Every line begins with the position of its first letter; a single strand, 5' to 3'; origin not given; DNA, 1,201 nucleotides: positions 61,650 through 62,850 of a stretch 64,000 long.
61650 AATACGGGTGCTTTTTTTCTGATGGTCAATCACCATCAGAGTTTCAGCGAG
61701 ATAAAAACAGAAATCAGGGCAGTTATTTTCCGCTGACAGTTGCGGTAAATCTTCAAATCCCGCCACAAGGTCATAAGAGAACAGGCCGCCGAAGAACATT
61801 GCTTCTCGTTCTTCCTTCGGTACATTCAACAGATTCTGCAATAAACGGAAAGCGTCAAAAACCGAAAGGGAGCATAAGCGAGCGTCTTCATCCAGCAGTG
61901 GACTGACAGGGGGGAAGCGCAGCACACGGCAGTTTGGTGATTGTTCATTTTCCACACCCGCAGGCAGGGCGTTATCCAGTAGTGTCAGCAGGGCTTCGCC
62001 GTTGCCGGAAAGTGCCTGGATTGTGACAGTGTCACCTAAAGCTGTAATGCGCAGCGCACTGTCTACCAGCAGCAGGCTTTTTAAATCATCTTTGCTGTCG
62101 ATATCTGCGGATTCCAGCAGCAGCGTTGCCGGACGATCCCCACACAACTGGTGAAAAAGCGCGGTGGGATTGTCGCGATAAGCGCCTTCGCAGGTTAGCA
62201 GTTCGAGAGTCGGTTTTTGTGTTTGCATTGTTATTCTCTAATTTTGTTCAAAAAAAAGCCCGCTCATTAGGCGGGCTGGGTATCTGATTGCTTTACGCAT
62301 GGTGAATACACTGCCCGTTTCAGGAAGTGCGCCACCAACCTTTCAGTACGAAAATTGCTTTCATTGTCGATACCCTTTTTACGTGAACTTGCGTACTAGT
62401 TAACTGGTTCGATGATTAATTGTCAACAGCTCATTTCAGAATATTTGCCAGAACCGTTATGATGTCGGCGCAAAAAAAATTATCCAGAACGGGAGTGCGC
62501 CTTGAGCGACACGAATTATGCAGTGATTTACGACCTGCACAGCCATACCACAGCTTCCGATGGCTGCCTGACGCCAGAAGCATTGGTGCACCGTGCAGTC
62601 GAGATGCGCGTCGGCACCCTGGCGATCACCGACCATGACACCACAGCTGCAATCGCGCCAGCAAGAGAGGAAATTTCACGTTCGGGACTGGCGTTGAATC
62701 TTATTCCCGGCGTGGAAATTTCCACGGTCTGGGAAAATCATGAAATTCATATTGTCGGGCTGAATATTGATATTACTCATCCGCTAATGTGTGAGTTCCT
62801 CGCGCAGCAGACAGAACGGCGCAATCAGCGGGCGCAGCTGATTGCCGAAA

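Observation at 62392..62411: Single-base asymmetry in the trp operator palindrome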

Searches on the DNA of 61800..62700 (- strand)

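Call 3: search_dna_similar(query=window:62386-62426:-, collection=ecoli_genomes, mode=near, max_rows=30, max_evalue=10)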
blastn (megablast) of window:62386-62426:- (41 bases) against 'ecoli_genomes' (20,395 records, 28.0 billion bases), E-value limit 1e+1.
Records with a match: 182; places in all: 182; records where one place covers at least 80% of the query: 182.
Genomes with a match: 182 of 5426; with a place that covers at least 80% of the query: 182. Places per genome that has any: lowest 1, median 1, highest 1. On chromosomes: 182 places; on plasmids: 0.
Best place of each record, by identity: >=99% 121; 95-99% 61.
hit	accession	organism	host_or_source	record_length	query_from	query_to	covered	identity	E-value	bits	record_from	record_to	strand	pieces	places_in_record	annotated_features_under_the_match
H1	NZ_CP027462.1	Escherichia coli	missing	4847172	1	41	100%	100.0%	3e-12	77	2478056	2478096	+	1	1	none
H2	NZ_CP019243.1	Escherichia coli strain Combat2C1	Homo sapiens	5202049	1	41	100%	100.0%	3e-12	77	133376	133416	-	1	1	none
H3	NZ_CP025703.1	Escherichia coli strain BH100N substr. MG2017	Homo sapiens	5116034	1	41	100%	100.0%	3e-12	77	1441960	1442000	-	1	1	none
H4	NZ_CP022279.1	Escherichia coli strain STEC299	Marmota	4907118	1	41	100%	100.0%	3e-12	77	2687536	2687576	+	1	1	none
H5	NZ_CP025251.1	Escherichia coli strain BH100 substr. MG2017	Homo sapiens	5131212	1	41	100%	100.0%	3e-12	77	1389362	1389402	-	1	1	none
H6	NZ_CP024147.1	Escherichia coli strain 14EC033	clinical patient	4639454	1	41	100%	100.0%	3e-12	77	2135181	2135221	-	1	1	none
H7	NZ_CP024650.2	Escherichia coli strain BH100 substr. MG2014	Homo sapiens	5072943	1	41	100%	100.0%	3e-12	77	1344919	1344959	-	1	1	none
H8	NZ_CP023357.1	Escherichia coli strain 317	canine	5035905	1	41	100%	100.0%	3e-12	77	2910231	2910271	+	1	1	none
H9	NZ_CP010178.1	Escherichia coli strain H15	not applicable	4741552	1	41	100%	100.0%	3e-12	77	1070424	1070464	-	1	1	none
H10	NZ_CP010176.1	Escherichia coli strain H10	not applicable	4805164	1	41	100%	100.0%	3e-12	77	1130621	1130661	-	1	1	none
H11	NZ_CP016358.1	Escherichia coli strain K-15KW01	Homo sapiens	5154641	1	41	100%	100.0%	3e-12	77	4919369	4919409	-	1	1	none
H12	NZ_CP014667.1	Escherichia coli strain ECONIH2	-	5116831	1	41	100%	100.0%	3e-12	77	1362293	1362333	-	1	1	none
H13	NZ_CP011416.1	Escherichia coli strain CFSAN029787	Homo sapiens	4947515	1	41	100%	100.0%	3e-12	77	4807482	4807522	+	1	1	none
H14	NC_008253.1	Escherichia coli 536 strain 536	-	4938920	1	41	100%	100.0%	3e-12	77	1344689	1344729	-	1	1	none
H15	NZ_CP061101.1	Escherichia coli strain 1EC213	Homo sapiens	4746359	1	41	100%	100.0%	3e-12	77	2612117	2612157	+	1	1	none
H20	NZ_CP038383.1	Escherichia coli O55:H7 strain DEC5E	Homo sapiens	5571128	1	41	100%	100.0%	3e-12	77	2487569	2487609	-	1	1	none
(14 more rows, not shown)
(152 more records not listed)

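Call 29: search_dna_similar(query=window:62386-62426:-, collection=ecoli_genomes, mode=near, max_rows=60, rows=spread, max_evalue=10)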
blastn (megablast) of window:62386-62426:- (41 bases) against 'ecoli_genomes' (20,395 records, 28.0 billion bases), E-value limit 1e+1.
Records with a match: 182; places in all: 182; records where one place covers at least 80% of the query: 182.
Genomes with a match: 182 of 5426; with a place that covers at least 80% of the query: 182. Places per genome that has any: lowest 1, median 1, highest 1. On chromosomes: 182 places; on plasmids: 0.
Best place of each record, by identity: >=99% 121; 95-99% 61.
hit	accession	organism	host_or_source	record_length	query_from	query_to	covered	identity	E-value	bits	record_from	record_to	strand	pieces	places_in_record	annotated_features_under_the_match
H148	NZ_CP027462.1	Escherichia coli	missing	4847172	1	41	100%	100.0%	3e-12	77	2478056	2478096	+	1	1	none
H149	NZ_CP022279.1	Escherichia coli strain STEC299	Marmota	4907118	1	41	100%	100.0%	3e-12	77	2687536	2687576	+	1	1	none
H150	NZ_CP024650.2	Escherichia coli strain BH100 substr. MG2014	Homo sapiens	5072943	1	41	100%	100.0%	3e-12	77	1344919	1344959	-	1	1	none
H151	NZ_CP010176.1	Escherichia coli strain H10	not applicable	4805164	1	41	100%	100.0%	3e-12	77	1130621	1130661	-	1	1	none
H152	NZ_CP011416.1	Escherichia coli strain CFSAN029787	Homo sapiens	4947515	1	41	100%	100.0%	3e-12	77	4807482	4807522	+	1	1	none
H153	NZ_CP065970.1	Escherichia coli strain FDAARGOS_1058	missing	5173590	1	41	100%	100.0%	3e-12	77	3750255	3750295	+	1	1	none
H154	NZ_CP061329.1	Escherichia coli strain EC93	Rattus norvegicus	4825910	1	41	100%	100.0%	3e-12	77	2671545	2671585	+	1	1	none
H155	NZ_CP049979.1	Escherichia coli strain IBS28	Threskiornis spinicollis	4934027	1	41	100%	100.0%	3e-12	77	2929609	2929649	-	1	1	none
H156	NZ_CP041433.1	Escherichia coli strain STEC313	Raw beef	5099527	1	41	100%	100.0%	3e-12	77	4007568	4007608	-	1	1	none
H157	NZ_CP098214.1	Escherichia coli strain Z0117EC0036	Canis lupus familiaris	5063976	1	41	100%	100.0%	3e-12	77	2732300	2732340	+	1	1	none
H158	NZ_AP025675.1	Escherichia coli strain Rb-3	Homo sapiens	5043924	1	41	100%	100.0%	3e-12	77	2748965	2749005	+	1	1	none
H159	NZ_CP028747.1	Escherichia coli strain A28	Tachyglossus aculeatus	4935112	1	41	100%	100.0%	3e-12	77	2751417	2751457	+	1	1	none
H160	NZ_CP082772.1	Escherichia coli O2:H1 strain HM670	Homo sapiens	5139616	1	41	100%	100.0%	3e-12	77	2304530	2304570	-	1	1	none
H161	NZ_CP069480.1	Escherichia coli strain FDAARGOS_1257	Homo sapiens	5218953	1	41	100%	100.0%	3e-12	77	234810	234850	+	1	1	none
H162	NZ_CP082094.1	Escherichia coli strain MS15236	Homo sapiens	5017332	1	41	100%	100.0%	3e-12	77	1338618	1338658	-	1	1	none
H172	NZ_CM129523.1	Escherichia coli strain DAM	seawater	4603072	1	41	100%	100.0%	3e-12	77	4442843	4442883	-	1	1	none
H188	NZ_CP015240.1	Escherichia coli strain 2011C-3911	Homo sapiens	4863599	1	41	100%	97.6%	1e-10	71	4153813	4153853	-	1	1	none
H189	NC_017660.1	Escherichia coli KO11FL strain KO11FL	-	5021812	1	41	100%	97.6%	1e-10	71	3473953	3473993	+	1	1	none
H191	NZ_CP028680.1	Escherichia coli strain 113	cattle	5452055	1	41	100%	97.6%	1e-10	71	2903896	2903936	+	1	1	none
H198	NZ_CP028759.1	Escherichia coli strain A15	Otter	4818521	1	41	100%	97.6%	1e-10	71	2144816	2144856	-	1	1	none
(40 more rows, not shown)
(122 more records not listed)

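Call 30: get_annotated_region(hit=H14, flank=3000)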
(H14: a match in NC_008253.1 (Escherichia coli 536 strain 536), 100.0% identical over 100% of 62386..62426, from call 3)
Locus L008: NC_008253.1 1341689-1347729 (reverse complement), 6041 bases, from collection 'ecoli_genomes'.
description: Escherichia coli 536, complete sequence
organism: Escherichia coli 536 strain 536 (NCBI taxid 362663)
replicon: chromosome; assembly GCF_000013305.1
host: -; source: -; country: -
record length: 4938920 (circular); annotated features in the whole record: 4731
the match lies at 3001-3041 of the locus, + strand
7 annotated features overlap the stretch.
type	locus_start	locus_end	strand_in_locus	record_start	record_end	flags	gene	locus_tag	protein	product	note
CDS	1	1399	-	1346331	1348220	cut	yciQ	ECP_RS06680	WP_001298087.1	DUF2207 domain-containing protein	-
CDS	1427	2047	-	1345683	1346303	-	yciO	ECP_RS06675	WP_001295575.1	L-threonylcarbamoyladenylate synthase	-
CDS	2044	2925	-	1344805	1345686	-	rnm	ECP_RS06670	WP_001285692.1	RNase RNM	-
CDS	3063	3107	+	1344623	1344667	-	trpL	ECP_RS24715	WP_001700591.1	trp operon leader peptide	-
sequence_feature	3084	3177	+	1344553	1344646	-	-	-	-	-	Trp leader region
CDS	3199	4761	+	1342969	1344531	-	trpE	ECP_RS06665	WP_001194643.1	anthranilate synthase component I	-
CDS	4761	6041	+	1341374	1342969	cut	trpD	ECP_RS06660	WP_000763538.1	bifunctional anthranilate synthase glutamate amidotransferase component TrpG/anthranilate phosphoribosyltransferase TrpD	-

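Call 31: get_annotated_region(hit=H189, flank=3000)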
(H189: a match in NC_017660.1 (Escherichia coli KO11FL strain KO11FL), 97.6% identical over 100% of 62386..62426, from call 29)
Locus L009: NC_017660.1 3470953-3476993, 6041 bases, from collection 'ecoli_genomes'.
description: Escherichia coli KO11FL, complete sequence
organism: Escherichia coli KO11FL strain KO11FL (NCBI taxid 595495)
replicon: chromosome; assembly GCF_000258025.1
host: -; source: -; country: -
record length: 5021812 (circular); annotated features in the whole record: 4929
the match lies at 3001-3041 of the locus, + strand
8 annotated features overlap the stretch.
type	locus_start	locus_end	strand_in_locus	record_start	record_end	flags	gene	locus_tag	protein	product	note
CDS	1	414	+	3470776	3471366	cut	cobO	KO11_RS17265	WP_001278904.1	cob(I)yrinic acid a,c-diamide adenosyltransferase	-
CDS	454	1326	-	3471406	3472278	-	rluB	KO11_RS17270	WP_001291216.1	23S rRNA pseudouridine(2605) synthase RluB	-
CDS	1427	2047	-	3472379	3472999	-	yciO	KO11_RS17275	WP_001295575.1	L-threonylcarbamoyladenylate synthase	-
CDS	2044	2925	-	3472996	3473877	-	rnm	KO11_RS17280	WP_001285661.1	RNase RNM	-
CDS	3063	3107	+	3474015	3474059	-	trpL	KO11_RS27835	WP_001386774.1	trp operon leader peptide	-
sequence_feature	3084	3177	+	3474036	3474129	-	-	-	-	-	Trp leader region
CDS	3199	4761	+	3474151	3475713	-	trpE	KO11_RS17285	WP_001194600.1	anthranilate synthase component I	-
CDS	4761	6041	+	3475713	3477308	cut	trpD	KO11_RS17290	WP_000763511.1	bifunctional anthranilate synthase glutamate amidotransferase component TrpG/anthranilate phosphoribosyltransferase TrpD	-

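Call 32: get_annotated_region(hit=H20, flank=3000)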
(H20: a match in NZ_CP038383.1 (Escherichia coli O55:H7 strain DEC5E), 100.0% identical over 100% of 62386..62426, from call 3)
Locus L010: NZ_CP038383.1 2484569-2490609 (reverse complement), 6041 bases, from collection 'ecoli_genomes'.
description: Escherichia coli O55:H7 strain DEC5E chromosome, complete genome
organism: Escherichia coli O55:H7 strain DEC5E (NCBI taxid 244320)
replicon: chromosome; assembly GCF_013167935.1
host: Homo sapiens; source: missing; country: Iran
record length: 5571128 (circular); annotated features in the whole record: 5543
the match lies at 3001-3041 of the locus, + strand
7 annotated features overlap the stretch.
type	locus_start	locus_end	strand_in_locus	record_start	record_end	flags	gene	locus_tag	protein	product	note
CDS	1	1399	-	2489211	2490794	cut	-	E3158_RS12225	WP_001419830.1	DUF2207 domain-containing protein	-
CDS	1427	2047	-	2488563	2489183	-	yciO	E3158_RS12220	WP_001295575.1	L-threonylcarbamoyladenylate synthase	-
CDS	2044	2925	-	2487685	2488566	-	rnm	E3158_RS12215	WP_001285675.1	RNase RNM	-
CDS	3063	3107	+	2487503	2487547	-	trpL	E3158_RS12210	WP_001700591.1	trp operon leader peptide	-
sequence_feature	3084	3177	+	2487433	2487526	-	-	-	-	-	Trp leader region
CDS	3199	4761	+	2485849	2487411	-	trpE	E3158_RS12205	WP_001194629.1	anthranilate synthase component I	-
CDS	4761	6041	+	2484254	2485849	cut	trpD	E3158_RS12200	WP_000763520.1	bifunctional anthranilate synthase glutamate amidotransferase component TrpG/anthranilate phosphoribosyltransferase TrpD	-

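Call 33: get_annotated_region(hit=H149, flank=3000)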
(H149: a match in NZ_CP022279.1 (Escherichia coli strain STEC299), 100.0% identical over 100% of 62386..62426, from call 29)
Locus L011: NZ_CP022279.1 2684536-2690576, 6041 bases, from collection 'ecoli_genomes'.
description: Escherichia coli strain STEC299 chromosome, complete genome
organism: Escherichia coli strain STEC299 (NCBI taxid 562)
replicon: chromosome; assembly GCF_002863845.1
host: Marmota; source: -; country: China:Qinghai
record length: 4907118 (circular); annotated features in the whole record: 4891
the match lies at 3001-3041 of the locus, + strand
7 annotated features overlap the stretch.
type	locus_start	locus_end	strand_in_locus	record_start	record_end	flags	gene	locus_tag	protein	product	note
CDS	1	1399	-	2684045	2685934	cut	yciQ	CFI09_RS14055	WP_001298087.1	DUF2207 domain-containing protein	-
CDS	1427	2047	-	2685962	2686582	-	yciO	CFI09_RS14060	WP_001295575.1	L-threonylcarbamoyladenylate synthase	-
CDS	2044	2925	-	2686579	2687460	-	rnm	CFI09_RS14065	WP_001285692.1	RNase RNM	-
CDS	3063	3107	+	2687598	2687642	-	trpL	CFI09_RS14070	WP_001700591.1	trp operon leader peptide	-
sequence_feature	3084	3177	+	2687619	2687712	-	-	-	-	-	Trp leader region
CDS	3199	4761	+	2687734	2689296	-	trpE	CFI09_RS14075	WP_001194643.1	anthranilate synthase component I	-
CDS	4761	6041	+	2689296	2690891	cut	trpD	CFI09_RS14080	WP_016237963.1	bifunctional anthranilate synthase glutamate amidotransferase component TrpG/anthranilate phosphoribosyltransferase TrpD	-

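Call 34: get_annotated_region(hit=H188, flank=3000)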
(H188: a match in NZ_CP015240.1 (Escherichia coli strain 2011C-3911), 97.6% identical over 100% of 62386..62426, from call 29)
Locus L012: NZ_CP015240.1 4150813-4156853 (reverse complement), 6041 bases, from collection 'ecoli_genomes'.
description: Escherichia coli strain 2011C-3911 chromosome, complete genome
organism: Escherichia coli strain 2011C-3911 (NCBI taxid 562)
replicon: chromosome; assembly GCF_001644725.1
host: Homo sapiens; source: stool; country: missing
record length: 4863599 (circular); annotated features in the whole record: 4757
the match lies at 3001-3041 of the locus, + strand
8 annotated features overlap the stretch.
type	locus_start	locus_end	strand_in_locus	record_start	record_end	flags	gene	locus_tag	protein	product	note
CDS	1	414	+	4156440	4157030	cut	cobO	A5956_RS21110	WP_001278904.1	cob(I)yrinic acid a,c-diamide adenosyltransferase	-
CDS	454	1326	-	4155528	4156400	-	rluB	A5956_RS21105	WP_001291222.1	23S rRNA pseudouridine(2605) synthase RluB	-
CDS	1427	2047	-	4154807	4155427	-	yciO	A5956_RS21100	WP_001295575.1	L-threonylcarbamoyladenylate synthase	-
CDS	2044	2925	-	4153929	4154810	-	rnm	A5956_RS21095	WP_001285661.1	RNase RNM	-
CDS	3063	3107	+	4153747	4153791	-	trpL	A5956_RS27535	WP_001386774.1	trp operon leader peptide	-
sequence_feature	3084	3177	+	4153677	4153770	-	-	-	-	-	Trp leader region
CDS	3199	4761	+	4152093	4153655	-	trpE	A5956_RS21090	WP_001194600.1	anthranilate synthase component I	-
CDS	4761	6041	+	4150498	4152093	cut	trpD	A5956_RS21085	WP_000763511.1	bifunctional anthranilate synthase glutamate amidotransferase component TrpG/anthranilate phosphoribosyltransferase TrpD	-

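Call 35: get_annotated_region(hit=H191, flank=3000)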
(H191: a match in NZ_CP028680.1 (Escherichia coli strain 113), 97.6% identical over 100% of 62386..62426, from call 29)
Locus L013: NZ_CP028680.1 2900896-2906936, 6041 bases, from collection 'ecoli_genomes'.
description: Escherichia coli strain 113 chromosome, complete genome
organism: Escherichia coli strain 113 (NCBI taxid 562)
replicon: chromosome; assembly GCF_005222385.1
host: -; source: cattle; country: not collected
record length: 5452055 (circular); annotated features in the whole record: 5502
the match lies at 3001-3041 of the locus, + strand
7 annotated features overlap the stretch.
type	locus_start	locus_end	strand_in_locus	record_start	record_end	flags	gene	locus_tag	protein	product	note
CDS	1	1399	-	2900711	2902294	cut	-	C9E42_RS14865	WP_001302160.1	DUF2207 domain-containing protein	-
CDS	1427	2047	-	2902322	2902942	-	yciO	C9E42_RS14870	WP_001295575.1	L-threonylcarbamoyladenylate synthase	-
CDS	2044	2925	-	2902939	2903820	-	rnm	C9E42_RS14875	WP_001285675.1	RNase RNM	-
CDS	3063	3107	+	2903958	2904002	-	trpL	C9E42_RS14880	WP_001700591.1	trp operon leader peptide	-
sequence_feature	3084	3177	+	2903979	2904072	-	-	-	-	-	Trp leader region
CDS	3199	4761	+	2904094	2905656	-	trpE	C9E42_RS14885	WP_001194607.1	anthranilate synthase component I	-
CDS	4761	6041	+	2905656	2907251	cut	trpD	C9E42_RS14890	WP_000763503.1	bifunctional anthranilate synthase glutamate amidotransferase component TrpG/anthranilate phosphoribosyltransferase TrpD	-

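Call 36: get_annotated_region(hit=H198, flank=3000)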
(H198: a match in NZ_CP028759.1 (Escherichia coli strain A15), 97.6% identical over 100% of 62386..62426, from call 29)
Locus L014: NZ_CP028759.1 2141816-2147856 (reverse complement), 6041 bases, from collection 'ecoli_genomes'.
description: Escherichia coli strain A15 chromosome, complete genome
organism: Escherichia coli strain A15 (NCBI taxid 562)
replicon: chromosome; assembly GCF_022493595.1
host: Otter; source: feces; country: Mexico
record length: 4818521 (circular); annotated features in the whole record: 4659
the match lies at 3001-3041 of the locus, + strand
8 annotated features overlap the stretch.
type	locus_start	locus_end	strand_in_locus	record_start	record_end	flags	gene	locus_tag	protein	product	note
CDS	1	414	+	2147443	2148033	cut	cobO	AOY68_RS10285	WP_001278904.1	cob(I)yrinic acid a,c-diamide adenosyltransferase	-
CDS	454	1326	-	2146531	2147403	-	rluB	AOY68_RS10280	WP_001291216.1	23S rRNA pseudouridine(2605) synthase RluB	-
CDS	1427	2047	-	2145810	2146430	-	yciO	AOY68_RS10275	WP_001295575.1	L-threonylcarbamoyladenylate synthase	-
CDS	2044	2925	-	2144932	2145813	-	rnm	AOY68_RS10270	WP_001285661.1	RNase RNM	-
CDS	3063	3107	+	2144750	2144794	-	trpL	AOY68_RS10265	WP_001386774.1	trp operon leader peptide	-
sequence_feature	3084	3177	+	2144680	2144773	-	-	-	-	-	Trp leader region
CDS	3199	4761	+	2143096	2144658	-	trpE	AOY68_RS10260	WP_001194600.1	anthranilate synthase component I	-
CDS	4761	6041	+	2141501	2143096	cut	trpD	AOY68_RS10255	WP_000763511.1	bifunctional anthranilate synthase glutamate amidotransferase component TrpG/anthranilate phosphoribosyltransferase TrpD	-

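Call 37: get_annotated_region(hit=H172, flank=3000)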
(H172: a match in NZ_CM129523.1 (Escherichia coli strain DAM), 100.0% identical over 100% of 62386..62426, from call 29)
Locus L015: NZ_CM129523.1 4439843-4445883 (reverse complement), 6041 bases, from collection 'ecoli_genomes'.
description: Escherichia coli strain DAM chromosome, whole genome shotgun sequence
organism: Escherichia coli strain DAM (NCBI taxid 562)
replicon: chromosome; assembly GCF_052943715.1
host: -; source: seawater; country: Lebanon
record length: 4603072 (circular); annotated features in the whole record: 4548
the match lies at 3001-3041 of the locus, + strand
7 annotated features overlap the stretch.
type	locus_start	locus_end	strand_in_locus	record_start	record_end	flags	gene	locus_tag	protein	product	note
CDS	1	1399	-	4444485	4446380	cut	yciQ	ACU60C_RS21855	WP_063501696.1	DUF2207 domain-containing protein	-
CDS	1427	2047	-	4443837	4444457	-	yciO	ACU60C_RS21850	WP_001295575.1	L-threonylcarbamoyladenylate synthase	-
CDS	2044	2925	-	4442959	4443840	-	rnm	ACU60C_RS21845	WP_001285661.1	RNase RNM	-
CDS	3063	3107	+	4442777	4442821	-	trpL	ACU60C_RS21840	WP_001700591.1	trp operon leader peptide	-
sequence_feature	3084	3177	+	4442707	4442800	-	-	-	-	-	Trp leader region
CDS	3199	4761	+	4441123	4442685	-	trpE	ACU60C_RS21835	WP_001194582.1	anthranilate synthase component I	-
CDS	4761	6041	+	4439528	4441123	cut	trpD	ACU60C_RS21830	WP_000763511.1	bifunctional anthranilate synthase glutamate amidotransferase component TrpG/anthranilate phosphoribosyltransferase TrpD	-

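Call 38: get_annotated_region(hit=H160, flank=3000)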
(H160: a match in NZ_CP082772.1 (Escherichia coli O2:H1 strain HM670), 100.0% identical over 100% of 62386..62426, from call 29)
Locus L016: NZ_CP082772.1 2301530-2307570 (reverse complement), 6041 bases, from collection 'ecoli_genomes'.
description: Escherichia coli O2:H1 strain HM670 chromosome, complete genome
organism: Escherichia coli O2:H1 strain HM670 (NCBI taxid 2079157)
replicon: chromosome; assembly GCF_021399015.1
host: Homo sapiens; source: stool; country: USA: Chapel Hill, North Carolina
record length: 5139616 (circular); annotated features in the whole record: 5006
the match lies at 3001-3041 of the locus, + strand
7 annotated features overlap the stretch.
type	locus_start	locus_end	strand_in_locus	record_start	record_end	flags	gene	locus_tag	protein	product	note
CDS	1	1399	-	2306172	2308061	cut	yciQ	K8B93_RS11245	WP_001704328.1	DUF2207 domain-containing protein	-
CDS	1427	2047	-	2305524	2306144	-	yciO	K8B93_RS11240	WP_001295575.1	L-threonylcarbamoyladenylate synthase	-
CDS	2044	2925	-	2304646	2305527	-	rnm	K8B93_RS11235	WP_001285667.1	RNase RNM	-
CDS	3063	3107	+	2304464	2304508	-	trpL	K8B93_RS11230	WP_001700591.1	trp operon leader peptide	-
sequence_feature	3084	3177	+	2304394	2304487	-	-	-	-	-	Trp leader region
CDS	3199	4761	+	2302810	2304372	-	trpE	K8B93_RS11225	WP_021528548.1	anthranilate synthase component I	-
CDS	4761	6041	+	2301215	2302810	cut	trpD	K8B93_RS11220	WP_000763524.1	bifunctional anthranilate synthase glutamate amidotransferase component TrpG/anthranilate phosphoribosyltransferase TrpD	-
